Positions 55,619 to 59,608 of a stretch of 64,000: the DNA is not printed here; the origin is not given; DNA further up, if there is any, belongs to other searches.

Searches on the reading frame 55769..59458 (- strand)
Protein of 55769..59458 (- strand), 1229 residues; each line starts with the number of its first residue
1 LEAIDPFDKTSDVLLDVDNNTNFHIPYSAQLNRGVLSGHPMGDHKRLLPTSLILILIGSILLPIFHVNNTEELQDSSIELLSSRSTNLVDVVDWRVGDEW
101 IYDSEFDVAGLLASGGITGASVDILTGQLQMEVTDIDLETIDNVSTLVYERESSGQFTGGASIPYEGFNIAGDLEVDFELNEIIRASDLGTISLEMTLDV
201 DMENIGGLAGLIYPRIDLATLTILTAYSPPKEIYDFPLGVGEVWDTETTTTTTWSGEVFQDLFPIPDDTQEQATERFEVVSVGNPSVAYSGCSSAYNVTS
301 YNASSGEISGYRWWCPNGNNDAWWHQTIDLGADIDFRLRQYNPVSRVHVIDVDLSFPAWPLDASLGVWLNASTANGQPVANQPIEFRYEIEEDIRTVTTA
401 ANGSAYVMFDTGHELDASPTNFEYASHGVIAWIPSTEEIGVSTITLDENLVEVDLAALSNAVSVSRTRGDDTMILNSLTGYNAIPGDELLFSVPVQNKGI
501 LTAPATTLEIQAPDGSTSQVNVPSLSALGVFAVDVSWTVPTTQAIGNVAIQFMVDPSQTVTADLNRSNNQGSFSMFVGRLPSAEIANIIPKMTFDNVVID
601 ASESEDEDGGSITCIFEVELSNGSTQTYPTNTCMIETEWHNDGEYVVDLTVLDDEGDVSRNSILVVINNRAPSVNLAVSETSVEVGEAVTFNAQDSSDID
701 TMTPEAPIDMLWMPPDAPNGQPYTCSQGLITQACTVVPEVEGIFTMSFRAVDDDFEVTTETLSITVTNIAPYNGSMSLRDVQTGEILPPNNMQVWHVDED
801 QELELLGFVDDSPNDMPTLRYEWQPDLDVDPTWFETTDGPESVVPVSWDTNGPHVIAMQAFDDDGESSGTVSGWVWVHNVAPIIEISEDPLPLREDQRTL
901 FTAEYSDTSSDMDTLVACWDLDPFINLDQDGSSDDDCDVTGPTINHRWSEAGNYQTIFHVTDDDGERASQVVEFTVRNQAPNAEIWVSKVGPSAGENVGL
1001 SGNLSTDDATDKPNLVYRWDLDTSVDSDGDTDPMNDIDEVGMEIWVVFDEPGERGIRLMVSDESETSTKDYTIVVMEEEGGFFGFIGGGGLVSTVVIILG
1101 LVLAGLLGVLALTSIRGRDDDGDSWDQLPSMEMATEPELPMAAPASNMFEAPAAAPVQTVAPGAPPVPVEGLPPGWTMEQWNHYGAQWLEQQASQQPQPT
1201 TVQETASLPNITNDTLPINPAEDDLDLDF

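Call 69: search_protein_families(library=pfam, proteins=[window:55769-59458:-], max_evalue=0.0001)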
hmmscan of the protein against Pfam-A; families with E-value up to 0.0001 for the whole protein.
window:55769-59458:- (1229 aa): 4 families
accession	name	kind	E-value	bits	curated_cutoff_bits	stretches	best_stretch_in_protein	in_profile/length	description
PF00801.26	PKD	-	2.1e-16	60.1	23.5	0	888-971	6-76/80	PKD domain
PF18911.6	PKD_4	-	4.2e-16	59.2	27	1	879-976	1-85/85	PKD domain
PF07705.17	CARDB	-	1.5e-10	41.6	22.7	1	474-570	6-98/101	CARDB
PF13754.12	Big_3_4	-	2.6e-05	24.5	27.3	0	834-905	16-86/106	Domain of unknown function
